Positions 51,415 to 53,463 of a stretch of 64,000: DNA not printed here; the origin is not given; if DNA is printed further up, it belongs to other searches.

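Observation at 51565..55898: Rhodanese-DedA fusion encoded beside HdrB-like and GltD-like Fe-S/flavin redox genes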

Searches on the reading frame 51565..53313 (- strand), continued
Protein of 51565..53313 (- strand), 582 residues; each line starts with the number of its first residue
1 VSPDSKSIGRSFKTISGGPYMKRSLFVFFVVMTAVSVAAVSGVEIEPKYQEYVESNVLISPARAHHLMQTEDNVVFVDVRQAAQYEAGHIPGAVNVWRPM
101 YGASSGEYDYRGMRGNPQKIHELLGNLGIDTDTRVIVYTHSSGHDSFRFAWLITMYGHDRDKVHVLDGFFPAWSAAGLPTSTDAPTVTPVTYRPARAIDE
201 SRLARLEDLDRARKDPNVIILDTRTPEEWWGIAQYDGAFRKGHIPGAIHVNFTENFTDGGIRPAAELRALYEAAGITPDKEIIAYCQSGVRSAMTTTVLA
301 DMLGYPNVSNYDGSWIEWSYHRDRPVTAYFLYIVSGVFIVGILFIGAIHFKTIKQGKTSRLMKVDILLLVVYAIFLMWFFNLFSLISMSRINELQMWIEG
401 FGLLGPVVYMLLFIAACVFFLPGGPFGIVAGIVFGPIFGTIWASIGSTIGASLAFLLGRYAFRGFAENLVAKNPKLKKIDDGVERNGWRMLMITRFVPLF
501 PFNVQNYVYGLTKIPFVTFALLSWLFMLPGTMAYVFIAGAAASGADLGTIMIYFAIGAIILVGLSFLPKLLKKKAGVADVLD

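Call 26: search_protein_families(library=ncbifam, proteins=[L013:3711-4385:+, L013:4385-5080:+, L013:5055-6071:+, L013:6117-7025:-, L020:14954-15811:+, L038:12355-13056:+, L038:13308-13844:+, L022:2812-5394:+, L022:5959-7866:+], max_evalue=0.00001)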
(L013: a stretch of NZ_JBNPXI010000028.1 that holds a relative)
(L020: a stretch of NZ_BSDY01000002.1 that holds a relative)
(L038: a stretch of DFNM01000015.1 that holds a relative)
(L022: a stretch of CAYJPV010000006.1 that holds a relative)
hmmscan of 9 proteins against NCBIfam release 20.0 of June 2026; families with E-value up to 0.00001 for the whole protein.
L013:3711-4385:+ (224 aa): 10 families
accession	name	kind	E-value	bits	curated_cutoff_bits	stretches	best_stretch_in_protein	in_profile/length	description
TIGR04283.1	glyco_like_mftF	equivalog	3.5e-75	252.4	182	1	2-220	1-221/221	TIGR04283 family arsenosugar biosynthesis glycosyltransferase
TIGR03965.1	mycofact_glyco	equivalog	7.7e-13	48.1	280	1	2-86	76-169/467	mycofactocin biosynthesis glycosyltransferase MftF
TIGR03937.1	PgaC_IcaA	equivalog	1.8e-12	47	422.3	1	1-89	46-143/407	poly-beta-1,6-N-acetyl-D-glucosamine synthase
NF041875.1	EPS_EpsD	equivalog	8.3e-11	41.8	370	1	2-88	1-96/325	exopolysaccharide biosynthesis glycosyltransferase EpsD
TIGR04182.1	glyco_TIGR04182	equivalog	1.3e-09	37.9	325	1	2-85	2-86/293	S-layer glycoprotein N-glycosyltransferase AglJ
NF007482.0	PRK10073.1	equivalog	1.3e-09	37.5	423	1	2-86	8-100/334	glycosyltransferase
NF010496.0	PRK13915.1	equivalog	1.6e-09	37.3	262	1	2-81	33-126/307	glucosyl-3-phosphoglycerate synthase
TIGR03469.1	HpnB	hypoth_equivalog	1.4e-06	27.7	379.25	0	2-55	46-101/386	hopene-associated glycosyltransferase HpnB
NF045692.1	OglycostaseCruG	equivalog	2.4e-06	26.7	600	0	2-49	43-91/386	2'-O-glycosyltransferase CruG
NF047683.1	TeichurnBiosyTuaG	equivalog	7.2e-06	25.8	400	1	2-88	8-103/252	teichuronic acid biosynthesis protein TuaG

L013:4385-5080:+ (231 aa): 2 families
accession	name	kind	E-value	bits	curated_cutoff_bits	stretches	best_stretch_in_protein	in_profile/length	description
TIGR04282.1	glyco_like_cofC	hypoth_equivalog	1.8e-55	187.6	134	1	4-194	1-189/189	TIGR04282 family arsenosugar biosynthesis glycosyltransferase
TIGR03552.1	F420_cofC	equivalog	6.2e-08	32.5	105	1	15-195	11-185/196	2-phospho-L-lactate guanylyltransferase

L013:5055-6071:+ (338 aa): 2 families
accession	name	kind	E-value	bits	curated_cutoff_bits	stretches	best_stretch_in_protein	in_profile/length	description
NF041256.1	GntI_guanitoxin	equivalog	6.6e-10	38.8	357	1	31-242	14-213/282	guanitoxin biosynthesis pre-guanitoxin N-oxide kinase GntI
TIGR02721.1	ycfN_thiK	equivalog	8.7e-10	38.2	299.45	1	40-303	6-237/256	thiamine kinase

L013:6117-7025:- (302 aa): 51 families (the best 25 are shown)
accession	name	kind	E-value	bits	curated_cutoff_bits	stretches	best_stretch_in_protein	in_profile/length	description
NF040786.1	LysR_Sec_metab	equivalog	2.6e-70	236.8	250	1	7-296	1-296/298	selenium metabolism-associated LysR family transcriptional regulator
NF040889.1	trans_reg_YeiE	equivalog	6.8e-47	160.1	480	1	11-292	7-284/288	DNA-binding transcriptional regulator YeiE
NF008095.0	PRK10837.1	subfamily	4.6e-43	147.5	281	1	11-295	7-287/290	LysR family transcriptional regulator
TIGR03339.1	phn_lysR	subfamily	2.1e-40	138.8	341.1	1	12-290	2-275/279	aminoethylphosphonate catabolism associated LysR family transcriptional regulator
NF045990.1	TransRegCbbRRhodb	equivalog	2.1e-39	135.4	450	1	6-299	5-301/304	LysR family regulator CbbR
NF041036.1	decaheme_TF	subfamily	1.3e-36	126.7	210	1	7-295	1-293/301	multiheme cytochrome-associated LysR family transcriptional regulator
NF045775.1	acetoin_reg_AlsR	exception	8.2e-36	124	430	1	7-295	1-289/290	acetoin biosynthesis transcriptional regulator AlsR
NF047520.1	trans_act_CidR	equivalog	1.1e-32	113.4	415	1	7-296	1-290/292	cidABC operon transcriptional activator CidR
NF053705.1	TransRegGltCGpos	equivalog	1.8e-31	109.5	350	1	9-296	3-291/300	glutamate biosynthesis transcriptional regulator GltC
NF008416.0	PRK11242.1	equivalog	1.2e-29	103.6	277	1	20-294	14-287/300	transcriptional regulator CynR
NF008410.0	PRK11233.1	equivalog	9.7e-28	97.2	309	1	7-256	1-248/305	nitrogen assimilation transcriptional regulator NAC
NF008352.0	PRK11139.1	subfamily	2.5e-27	95.8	288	1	12-294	11-288/305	transcriptional regulator GcvA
NF009327.0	PRK12684.1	subfamily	1.8e-25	89.8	402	1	18-294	12-291/313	CysB family HTH-type transcriptional regulator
NF007385.0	PRK09906.1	equivalog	1.8e-25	89.7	356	1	12-295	6-288/296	DNA-binding transcriptional regulator HcaR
NF058504.1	TransRegCcpCBac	equivalog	6.2e-25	88.2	400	1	13-256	7-245/287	transcriptional regulator CcpC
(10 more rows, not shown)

L020:14954-15811:+ (285 aa): 4 families
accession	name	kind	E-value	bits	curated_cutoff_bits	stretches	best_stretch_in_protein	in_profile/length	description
NF052221.1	UridNuclsHydUriH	equivalog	2.5e-16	59.7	450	2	86-229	114-255/310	uridine-preferring nucleoside hydrolase UriH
NF007761.0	PRK10443.1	equivalog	1.7e-15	56.9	433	1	79-232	107-259/311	pyrimidine-specific ribonucleoside hydrolase RihA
NF007417.0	PRK09955.1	equivalog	3.6e-15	55.6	459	1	86-230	114-256/313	ribosylpyrimidine nucleosidase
NF008036.0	PRK10768.1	equivalog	5.6e-14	52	382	1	84-234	111-254/304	ribonucleoside hydrolase RihC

L038:12355-13056:+ (233 aa): 4 families
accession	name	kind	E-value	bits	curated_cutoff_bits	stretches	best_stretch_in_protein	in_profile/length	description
NF033796.1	selen_YedE_FdhT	exception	2.7e-28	99.2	350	1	8-227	176-383/387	selenium metabolism membrane protein YedE/FdhT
NF052577.1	ThSTportTsuASprch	equivalog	2.6e-19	69.8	400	1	52-166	7-110/330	thiosulfate transporter TsuA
NF041049.1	thio_trans_TsuA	exception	4.7e-13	48.9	645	1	52-171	9-117/348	thiosulfate utilization transporter TsuA/YeeE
TIGR04112.1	seleno_YedE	equivalog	1.1e-07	31.4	200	1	43-173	178-302/337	YedE family putative selenium transporter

L038:13308-13844:+ (178 aa): 3 families
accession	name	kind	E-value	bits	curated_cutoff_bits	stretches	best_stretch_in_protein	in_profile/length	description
NF033796.1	selen_YedE_FdhT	exception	2.4e-30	106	350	1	15-173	4-158/387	selenium metabolism membrane protein YedE/FdhT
NF052577.1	ThSTportTsuASprch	equivalog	2.4e-14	53.5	400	1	92-175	246-329/330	thiosulfate transporter TsuA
NF041049.1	thio_trans_TsuA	exception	2.8e-08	33.2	645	1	73-174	237-336/348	thiosulfate utilization transporter TsuA/YeeE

L022:2812-5394:+ (860 aa): 21 families
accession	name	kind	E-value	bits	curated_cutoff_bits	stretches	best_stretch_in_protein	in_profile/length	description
NF005895.0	PRK07860.1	equivalog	2.5e-101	340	802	1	17-837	12-781/811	NADH-quinone oxidoreductase subunit G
TIGR01973.1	NuoG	equivalog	2.1e-92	310.8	470.05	1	25-708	1-605/606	NADH-quinone oxidoreductase subunit NuoG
TIGR01591.1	Fdh-alpha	equivalog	8.6e-85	285.2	666.25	1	242-717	1-482/672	formate dehydrogenase subunit alpha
NF040763.1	FeFe_hydrog_A6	exception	4.3e-58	197.1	765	1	23-241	1-223/571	NADH-dependent [FeFe] hydrogenase, group A6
NF005745.0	PRK07569.1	equivalog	1.6e-45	155.4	333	1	22-226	3-210/238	bidirectional hydrogenase complex protein HoxU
NF006305.0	PRK08493.1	equivalog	9.9e-41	139.7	591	1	23-255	2-253/819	NADH-quinone oxidoreductase subunit G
NF047855.1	AssmNtatRedNasC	equivalog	1.1e-40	139.7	1100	1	239-714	20-505/708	assimilatory nitrate reductase catalytic subunit NasC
NF041323.1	Nitr_red_NasA_Halo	equivalog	1.3e-38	133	1000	1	247-716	3-473/673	assimilatory nitrate reductase NasA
NF040762.1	Hydr_FeFe_Clost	exception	1.9e-33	115.9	900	1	25-239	3-220/572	ferredoxin hydrogenase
NF041783.2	mnquin_red_QrcB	equivalog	5.4e-24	84.3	440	2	239-563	52-374/695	menaquinone reductase molybdopterin-binding-like subunit QrcB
NF009454.0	PRK12814.1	equivalog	1.7e-23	82.9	916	1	23-122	4-102/657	putative NADPH-dependent glutamate synthase small subunit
TIGR01706.1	NAPA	equivalog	2.5e-23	82.3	930.55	1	240-418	43-230/830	periplasmic nitrate reductase subunit alpha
NF010055.0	PRK13532.1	equivalog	3.5e-23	81.8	904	1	240-419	43-231/830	nitrate reductase catalytic subunit NapA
TIGR01553.1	formate-DH-alph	equivalog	2.6e-16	58.6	814.2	1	240-466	45-292/1009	formate dehydrogenase-N subunit alpha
NF012032.0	PRK15488.1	equivalog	7.6e-16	57.3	694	1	239-324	43-132/759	thiosulfate reductase PhsA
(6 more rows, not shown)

L022:5959-7866:+ (635 aa): 19 families
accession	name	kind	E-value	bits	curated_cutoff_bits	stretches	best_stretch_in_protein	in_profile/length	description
TIGR01959.1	nuoF_fam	equivalog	8.3e-145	482.3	558.65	1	166-564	11-410/410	NADH-quinone oxidoreductase subunit NuoF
NF010120.0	PRK13596.1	equivalog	7.6e-118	393.8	389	1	182-568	32-421/433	NADH-quinone oxidoreductase subunit NuoF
NF008436.0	PRK11278.1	equivalog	1.9e-111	373.2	749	1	164-567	22-429/448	NADH-quinone oxidoreductase subunit NuoF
TIGR04481.1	PR_assoc_PrdC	equivalog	3.9e-11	42.4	490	1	190-438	73-284/425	proline reductase-associated electron transfer protein PrdC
TIGR01945.1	rnfC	subfamily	2.9e-09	36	245.95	1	186-289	117-218/435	RnfABCDGE type electron transport complex subunit C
TIGR01944.1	rnfB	subfamily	3.5e-09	36.5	68.7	1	580-632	108-160/190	RnfABCDGE type electron transport complex subunit B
NF003454.1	PRK05035.1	equivalog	8.3e-09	34.5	345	1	187-291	120-221/556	electron transport complex subunit RsxC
NF006446.0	PRK08764.1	equivalog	2.4e-08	34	220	1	580-632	81-133/139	Rnf electron transport complex subunit RnfB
NF005505.0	PRK07118.1-4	equivalog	3.7e-08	33.2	378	1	545-634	183-264/265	Fe-S cluster domain-containing protein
NF041836.1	rnfB_Methano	equivalog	6.5e-08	32.3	445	1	544-634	182-264/265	Rnf electron transport complex subunit RnfB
NF041612.1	fdxn_Clost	equivalog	6.9e-08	33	150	1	52-124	22-94/102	2Fe-2S ferredoxin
NF005415.0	PRK06991.1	equivalog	1.7e-07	31.2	281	1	573-628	73-128/284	electron transport complex subunit RsxB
NF041613.1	fdxn_Azotob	equivalog_domain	2.2e-07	31.1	195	1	52-129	22-99/107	2Fe-2S ferredoxin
NF058577.1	FdxA_fam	equivalog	3.7e-07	30.2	65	1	579-631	2-52/52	4Fe-4S ferredoxin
NF003475.0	PRK05113.1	equivalog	8.5e-07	29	203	1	581-632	109-160/190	electron transport complex subunit RsxB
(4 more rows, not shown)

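Call 28: search_protein_families(library=pfam, proteins=[L022:16764-18287:+, L032:1904-3385:+, L079:11302-12252:+, L021:4736-5446:+, L067:19582-20612:+, L084:7814-8950:+, L057:3276-4265:-, L013:5055-6071:+, L014:635-1318:+], max_evalue=0.0001)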
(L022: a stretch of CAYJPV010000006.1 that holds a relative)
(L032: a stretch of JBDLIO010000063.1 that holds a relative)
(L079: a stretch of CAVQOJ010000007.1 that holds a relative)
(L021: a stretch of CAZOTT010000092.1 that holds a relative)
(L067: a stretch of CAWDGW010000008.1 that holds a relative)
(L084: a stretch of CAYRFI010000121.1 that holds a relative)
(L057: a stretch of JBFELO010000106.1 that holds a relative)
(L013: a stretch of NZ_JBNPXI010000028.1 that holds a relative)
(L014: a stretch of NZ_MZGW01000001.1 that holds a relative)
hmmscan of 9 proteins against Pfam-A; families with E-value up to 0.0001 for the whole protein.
L022:16764-18287:+ (507 aa): 2 families
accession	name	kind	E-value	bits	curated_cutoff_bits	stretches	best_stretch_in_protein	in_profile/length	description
PF02754.22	CCG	-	4.6e-12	46.3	20.6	1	391-481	1-85/85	Cysteine-rich domain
PF13183.11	Fer4_8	-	1.2e-06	29.3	27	1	108-188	7-67/68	4Fe-4S dicluster domain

L032:1904-3385:+ (493 aa): 3 families
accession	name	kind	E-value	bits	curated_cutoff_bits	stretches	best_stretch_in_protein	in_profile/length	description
PF02518.31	HATPase_c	-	7.4e-25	88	26.4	1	375-485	2-110/111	Histidine kinase-, DNA gyrase B-, and HSP90-like ATPase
PF00512.31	HisKA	-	2.9e-09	37.3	26.9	1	267-327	9-66/66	His Kinase A (phospho-acceptor) domain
PF13581.12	HATPase_c_2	-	3e-05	24.5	27.4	1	382-479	35-124/127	Histidine kinase-like ATPase domain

L079:11302-12252:+ (316 aa): 0 families

L021:4736-5446:+ (236 aa): 0 families

L067:19582-20612:+ (343 aa): 8 families
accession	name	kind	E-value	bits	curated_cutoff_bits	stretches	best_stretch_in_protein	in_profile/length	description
PF13247.11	Fer4_11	-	2.2e-19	70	26.2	1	212-307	6-100/100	4Fe-4S dicluster domain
PF12838.12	Fer4_7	-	6.5e-11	43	27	1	248-301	2-52/52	4Fe-4S dicluster domain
PF00037.32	Fer4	-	1.6e-10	40.8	21.1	1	243-263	3-23/24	4Fe-4S binding domain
PF13237.11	Fer4_10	-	1.8e-08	34.6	25.5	1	242-298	3-53/53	4Fe-4S dicluster domain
PF12837.12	Fer4_6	-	1.2e-07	31.7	25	0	241-263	2-24/24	4Fe-4S binding domain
PF13187.11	Fer4_9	-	3.5e-07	30.6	27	1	248-302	2-52/52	4Fe-4S dicluster domain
PF12797.12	Fer4_2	-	1e-06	28.8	24.5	1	240-260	2-22/22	4Fe-4S binding domain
PF13484.11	Fer4_16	-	1.3e-06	29.6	30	0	248-268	2-21/66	4Fe-4S double cluster binding domain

L084:7814-8950:+ (378 aa): 1 family
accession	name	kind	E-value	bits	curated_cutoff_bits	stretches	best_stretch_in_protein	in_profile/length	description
PF13462.12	Thioredoxin_4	-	3.8e-11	43.9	23.2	1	216-358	14-151/165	Thioredoxin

L057:3276-4265:- (329 aa): 0 families

L013:5055-6071:+ (338 aa): 1 family
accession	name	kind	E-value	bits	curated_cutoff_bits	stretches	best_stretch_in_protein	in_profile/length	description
PF01636.29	APH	-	1.4e-10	41.8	23.2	1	35-247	2-214/239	Phosphotransferase enzyme family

L014:635-1318:+ (227 aa): 1 family
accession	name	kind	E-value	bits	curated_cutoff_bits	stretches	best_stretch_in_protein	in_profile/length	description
PF04143.19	Sulf_transp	-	4.9e-30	105.6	27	1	64-218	1-152/310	Sulphur transport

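Call 50: predict_structure(alignment_id=A2)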
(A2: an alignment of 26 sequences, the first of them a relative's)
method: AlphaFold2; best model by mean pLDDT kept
length: 562 residues; sequences in the alignment: 26
mean_pLDDT: 77.7   pTM: 0.55
mean pLDDT of the five models: 77.7, 75.1, 74.4, 72.1, 72.1
residues with pLDDT >= 90: 184; 70-90: 203; 50-70: 148; < 50: 27
segments of 3 or more residues with pLDDT < 50: 18-22, 216-219, 478-480, 554-562
pLDDT, mean of each block of 10 residues (from residue 1): 74 62 64 86 92 93 94 93 77 85 96 95 91 95 94 94 91 93 90 90 84 53 82 88 94 95 88 94 94 77 57 60 68 68 53 61 54 67 79 80 72 77 83 79 73 77 72 57 71 79 75 68 61 66 62 44 30
secondary structure, 60 per line:
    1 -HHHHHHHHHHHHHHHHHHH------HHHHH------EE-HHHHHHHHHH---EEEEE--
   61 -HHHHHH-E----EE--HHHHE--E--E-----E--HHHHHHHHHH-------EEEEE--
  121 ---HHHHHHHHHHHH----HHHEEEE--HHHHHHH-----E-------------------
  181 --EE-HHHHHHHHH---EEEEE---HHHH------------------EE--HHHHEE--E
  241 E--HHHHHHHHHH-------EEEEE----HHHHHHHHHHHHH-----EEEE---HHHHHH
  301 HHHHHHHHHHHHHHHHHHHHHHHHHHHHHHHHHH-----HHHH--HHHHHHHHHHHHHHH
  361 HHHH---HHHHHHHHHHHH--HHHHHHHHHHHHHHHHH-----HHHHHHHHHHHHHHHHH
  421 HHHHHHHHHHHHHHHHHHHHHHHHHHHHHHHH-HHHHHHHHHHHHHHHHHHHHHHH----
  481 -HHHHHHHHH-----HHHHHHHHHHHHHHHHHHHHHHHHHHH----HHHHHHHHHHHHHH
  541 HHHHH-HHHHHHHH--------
elements in order: H2-20 H27-31 H41-50 E54-58 H62-67 H78-81 H97-106 E114-118 H124-135 E143-146 H149-155 H186-194 E198-202 H206-209 H232-235 H244-253 E261-265 H270-282 E288-291 H295-334 H340-343 H346-364 H368-379 H382-398 H404-452 H454-476 H482-490 H496-522 H527-545 H547-554
